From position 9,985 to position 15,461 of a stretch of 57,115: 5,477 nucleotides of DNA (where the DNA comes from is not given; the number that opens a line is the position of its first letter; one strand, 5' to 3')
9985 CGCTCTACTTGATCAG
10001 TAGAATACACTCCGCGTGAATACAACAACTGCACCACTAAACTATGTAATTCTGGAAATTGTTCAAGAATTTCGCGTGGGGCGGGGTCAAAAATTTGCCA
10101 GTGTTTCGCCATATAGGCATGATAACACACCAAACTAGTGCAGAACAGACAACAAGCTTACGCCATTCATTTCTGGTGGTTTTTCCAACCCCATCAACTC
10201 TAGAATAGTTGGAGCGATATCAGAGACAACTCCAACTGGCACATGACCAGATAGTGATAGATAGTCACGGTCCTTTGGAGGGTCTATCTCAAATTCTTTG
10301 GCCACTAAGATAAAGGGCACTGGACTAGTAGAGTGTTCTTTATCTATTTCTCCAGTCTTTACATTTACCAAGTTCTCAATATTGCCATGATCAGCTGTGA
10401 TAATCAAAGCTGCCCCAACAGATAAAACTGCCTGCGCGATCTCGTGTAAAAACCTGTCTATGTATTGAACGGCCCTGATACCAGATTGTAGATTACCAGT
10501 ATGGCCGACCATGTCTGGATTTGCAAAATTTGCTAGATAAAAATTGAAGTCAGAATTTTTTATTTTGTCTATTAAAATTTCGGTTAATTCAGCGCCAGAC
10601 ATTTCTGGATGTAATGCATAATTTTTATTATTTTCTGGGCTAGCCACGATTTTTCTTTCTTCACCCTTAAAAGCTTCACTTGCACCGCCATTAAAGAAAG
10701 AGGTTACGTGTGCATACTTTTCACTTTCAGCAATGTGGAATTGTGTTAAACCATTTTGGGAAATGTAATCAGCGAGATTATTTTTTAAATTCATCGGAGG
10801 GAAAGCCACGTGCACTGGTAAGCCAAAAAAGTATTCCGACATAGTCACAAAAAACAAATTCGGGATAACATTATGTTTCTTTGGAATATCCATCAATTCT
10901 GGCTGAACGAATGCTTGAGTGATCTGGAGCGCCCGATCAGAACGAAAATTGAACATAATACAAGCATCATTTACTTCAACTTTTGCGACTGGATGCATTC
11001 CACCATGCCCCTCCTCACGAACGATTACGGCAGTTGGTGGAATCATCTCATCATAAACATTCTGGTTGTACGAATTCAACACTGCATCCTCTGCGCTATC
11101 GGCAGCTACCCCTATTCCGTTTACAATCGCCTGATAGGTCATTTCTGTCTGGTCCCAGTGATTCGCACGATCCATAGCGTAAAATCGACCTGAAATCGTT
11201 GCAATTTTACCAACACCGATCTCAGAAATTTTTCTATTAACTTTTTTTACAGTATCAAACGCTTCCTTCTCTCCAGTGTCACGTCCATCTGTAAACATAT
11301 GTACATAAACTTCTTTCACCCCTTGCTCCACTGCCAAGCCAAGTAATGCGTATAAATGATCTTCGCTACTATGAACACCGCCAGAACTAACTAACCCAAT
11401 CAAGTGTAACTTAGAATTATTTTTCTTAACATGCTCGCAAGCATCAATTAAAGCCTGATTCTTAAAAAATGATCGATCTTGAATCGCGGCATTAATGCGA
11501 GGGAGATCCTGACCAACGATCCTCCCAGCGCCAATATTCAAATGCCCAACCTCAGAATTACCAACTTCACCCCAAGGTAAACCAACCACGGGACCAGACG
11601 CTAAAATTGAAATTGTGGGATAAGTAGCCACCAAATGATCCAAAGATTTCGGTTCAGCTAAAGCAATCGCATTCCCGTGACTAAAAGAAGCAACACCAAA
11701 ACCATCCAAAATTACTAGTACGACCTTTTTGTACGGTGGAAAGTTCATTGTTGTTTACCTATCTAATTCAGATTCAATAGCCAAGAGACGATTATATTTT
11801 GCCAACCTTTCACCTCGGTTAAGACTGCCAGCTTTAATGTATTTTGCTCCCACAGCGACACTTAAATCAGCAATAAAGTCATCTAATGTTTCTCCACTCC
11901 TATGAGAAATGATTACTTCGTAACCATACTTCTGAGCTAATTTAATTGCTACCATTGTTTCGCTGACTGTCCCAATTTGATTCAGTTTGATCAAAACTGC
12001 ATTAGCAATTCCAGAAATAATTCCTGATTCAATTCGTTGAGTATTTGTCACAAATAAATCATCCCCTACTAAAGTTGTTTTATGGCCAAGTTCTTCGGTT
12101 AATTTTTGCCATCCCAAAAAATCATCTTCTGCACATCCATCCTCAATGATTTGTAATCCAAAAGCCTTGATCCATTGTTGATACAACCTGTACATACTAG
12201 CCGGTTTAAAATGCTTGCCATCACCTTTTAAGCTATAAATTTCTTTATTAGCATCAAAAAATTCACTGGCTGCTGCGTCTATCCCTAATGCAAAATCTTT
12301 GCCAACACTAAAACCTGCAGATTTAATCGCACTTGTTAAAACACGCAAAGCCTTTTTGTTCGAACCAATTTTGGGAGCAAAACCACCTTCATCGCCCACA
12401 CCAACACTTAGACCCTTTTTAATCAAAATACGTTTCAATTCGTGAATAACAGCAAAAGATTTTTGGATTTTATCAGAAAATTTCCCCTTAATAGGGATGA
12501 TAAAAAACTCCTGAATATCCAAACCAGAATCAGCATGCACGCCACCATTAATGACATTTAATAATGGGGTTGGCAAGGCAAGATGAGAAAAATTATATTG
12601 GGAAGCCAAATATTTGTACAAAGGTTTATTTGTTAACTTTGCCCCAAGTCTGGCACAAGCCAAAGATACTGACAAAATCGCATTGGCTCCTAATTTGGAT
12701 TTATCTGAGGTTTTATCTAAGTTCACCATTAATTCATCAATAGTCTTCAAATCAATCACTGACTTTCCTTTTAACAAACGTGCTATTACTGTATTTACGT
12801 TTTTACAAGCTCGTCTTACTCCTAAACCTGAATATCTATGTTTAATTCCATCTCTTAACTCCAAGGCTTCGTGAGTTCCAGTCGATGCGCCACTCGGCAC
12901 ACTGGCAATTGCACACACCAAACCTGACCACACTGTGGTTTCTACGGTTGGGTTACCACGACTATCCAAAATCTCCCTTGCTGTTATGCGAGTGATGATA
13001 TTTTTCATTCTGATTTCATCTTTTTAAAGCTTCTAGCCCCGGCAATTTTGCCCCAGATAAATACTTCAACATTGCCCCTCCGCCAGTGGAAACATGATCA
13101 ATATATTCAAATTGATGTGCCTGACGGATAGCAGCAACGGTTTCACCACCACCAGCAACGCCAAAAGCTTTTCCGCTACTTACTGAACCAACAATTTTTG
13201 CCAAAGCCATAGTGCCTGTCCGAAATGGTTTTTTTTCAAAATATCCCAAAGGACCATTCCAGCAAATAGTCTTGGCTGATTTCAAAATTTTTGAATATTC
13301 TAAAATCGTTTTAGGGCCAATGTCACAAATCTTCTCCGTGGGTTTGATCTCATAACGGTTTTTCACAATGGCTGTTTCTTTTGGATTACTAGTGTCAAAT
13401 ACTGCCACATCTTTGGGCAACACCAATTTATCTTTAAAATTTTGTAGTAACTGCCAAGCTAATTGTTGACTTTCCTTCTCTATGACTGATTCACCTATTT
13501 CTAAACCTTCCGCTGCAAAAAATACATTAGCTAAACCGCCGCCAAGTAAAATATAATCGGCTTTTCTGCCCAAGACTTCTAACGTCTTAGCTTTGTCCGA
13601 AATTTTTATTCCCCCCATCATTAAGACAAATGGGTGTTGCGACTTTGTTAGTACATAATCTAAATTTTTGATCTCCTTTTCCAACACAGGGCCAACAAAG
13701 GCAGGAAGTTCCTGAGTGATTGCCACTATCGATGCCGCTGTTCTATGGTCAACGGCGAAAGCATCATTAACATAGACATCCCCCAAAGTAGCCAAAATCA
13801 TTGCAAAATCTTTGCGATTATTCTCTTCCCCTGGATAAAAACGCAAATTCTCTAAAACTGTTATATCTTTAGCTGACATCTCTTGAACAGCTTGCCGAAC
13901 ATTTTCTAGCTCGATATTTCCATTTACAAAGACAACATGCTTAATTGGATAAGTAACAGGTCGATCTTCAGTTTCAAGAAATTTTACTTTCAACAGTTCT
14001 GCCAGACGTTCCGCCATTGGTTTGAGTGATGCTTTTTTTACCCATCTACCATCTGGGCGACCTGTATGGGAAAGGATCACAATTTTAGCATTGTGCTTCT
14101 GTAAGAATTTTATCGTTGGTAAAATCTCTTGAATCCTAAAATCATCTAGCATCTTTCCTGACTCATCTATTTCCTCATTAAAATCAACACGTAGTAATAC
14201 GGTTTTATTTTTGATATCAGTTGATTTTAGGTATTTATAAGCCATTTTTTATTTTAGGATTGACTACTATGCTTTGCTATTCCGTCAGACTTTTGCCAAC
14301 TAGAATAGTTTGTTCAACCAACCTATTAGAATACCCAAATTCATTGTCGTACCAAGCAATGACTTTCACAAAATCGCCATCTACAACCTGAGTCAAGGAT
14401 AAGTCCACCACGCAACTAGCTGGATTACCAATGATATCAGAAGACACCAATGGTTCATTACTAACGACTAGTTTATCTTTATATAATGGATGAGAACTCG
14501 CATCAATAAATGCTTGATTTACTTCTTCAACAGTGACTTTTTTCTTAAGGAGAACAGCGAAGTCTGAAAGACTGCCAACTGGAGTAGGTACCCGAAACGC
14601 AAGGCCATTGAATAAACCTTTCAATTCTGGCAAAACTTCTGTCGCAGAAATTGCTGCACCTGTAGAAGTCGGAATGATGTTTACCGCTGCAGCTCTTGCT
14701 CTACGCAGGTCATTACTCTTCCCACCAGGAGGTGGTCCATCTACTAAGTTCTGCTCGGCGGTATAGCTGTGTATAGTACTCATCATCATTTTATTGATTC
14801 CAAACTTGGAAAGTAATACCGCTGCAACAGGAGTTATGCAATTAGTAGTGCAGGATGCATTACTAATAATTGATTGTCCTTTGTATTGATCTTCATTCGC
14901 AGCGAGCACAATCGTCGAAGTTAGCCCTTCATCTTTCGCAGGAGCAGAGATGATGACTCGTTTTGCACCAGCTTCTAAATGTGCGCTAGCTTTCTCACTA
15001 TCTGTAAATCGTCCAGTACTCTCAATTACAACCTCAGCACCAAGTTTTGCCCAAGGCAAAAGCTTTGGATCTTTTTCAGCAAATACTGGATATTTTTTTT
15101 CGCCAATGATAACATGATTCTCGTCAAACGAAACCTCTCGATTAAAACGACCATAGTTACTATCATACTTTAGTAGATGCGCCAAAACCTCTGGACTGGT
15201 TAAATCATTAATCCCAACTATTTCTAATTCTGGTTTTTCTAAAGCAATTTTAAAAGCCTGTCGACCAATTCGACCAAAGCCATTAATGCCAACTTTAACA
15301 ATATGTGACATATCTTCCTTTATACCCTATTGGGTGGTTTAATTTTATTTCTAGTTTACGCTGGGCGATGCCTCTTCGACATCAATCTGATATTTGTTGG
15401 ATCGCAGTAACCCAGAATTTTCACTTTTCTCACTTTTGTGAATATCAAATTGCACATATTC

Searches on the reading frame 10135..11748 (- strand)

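Call 21: search_protein_families(library=pfam, proteins=[window:10135-11748:-], max_evalue=0.001)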
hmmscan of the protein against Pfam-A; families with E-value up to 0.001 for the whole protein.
window:10135-11748:- (537 aa): 2 families
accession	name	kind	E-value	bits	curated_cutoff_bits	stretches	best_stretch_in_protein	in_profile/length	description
PF06415.18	iPGM_N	-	4.5e-73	245.8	27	1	85-306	1-215/217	BPG-independent PGAM N-terminus (iPGM_N)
PF01676.23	Metalloenzyme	-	3.3e-63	214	24.3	1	7-523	1-252/252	Metalloenzyme superfamily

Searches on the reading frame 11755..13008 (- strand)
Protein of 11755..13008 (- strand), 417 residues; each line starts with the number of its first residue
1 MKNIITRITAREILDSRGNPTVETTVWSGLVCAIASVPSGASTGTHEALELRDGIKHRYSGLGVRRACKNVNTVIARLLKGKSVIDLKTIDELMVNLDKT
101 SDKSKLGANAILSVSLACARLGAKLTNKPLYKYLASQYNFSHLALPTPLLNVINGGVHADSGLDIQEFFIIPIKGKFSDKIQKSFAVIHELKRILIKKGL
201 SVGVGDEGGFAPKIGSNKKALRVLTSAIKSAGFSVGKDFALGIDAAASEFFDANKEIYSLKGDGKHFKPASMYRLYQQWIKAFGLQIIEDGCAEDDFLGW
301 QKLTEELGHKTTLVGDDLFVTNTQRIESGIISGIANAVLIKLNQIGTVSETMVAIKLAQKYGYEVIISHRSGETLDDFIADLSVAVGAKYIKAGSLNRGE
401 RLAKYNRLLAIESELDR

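Call 21: search_protein_families(library=pfam, proteins=[window:11755-13008:-], max_evalue=0.001)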
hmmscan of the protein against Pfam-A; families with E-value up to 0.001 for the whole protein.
window:11755-13008:- (417 aa): 3 families
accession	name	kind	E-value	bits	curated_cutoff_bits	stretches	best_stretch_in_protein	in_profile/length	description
PF00113.28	Enolase_C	-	5.8e-92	308.6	21.5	1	144-415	3-281/296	Enolase, C-terminal TIM barrel domain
PF03952.21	Enolase_N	-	4.9e-49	166.3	35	1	5-134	1-131/131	Enolase, N-terminal domain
PF13378.12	MR_MLE_C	-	0.00011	22.4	29.4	1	270-370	58-155/219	Enolase C-terminal domain-like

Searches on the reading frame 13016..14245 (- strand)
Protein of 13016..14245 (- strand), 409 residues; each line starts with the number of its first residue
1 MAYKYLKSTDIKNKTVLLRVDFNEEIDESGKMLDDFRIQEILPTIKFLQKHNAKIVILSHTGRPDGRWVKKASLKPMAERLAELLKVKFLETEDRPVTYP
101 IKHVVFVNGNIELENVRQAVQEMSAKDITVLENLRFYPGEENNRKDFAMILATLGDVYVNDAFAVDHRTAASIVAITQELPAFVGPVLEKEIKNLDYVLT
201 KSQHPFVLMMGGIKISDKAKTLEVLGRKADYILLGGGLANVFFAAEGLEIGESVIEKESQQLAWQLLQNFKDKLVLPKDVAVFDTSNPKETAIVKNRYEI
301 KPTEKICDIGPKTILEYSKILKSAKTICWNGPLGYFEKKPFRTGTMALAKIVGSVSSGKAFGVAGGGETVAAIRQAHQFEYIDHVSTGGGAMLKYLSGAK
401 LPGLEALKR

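Call 21: search_protein_families(library=pfam, proteins=[window:13016-14245:-], max_evalue=0.001)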
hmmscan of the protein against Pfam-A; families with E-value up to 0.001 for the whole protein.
window:13016-14245:- (409 aa): 1 family
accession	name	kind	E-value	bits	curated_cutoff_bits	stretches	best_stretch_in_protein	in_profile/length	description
PF00162.24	PGK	-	4.8e-120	401.5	27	1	7-398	2-378/379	Phosphoglycerate kinase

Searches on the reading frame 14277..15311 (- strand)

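Call 21: search_protein_families(library=pfam, proteins=[window:14277-15311:-], max_evalue=0.001)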
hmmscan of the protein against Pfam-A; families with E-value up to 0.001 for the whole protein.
window:14277-15311:- (344 aa): 2 families
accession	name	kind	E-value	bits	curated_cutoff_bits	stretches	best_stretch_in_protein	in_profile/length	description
PF02800.25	Gp_dh_C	-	6.6e-52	175.7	24.4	1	159-321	1-158/158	Glyceraldehyde 3-phosphate dehydrogenase, C-terminal domain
PF00044.30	Gp_dh_N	-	2.4e-37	127.7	31.7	1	5-104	1-100/101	Glyceraldehyde 3-phosphate dehydrogenase, NAD binding domain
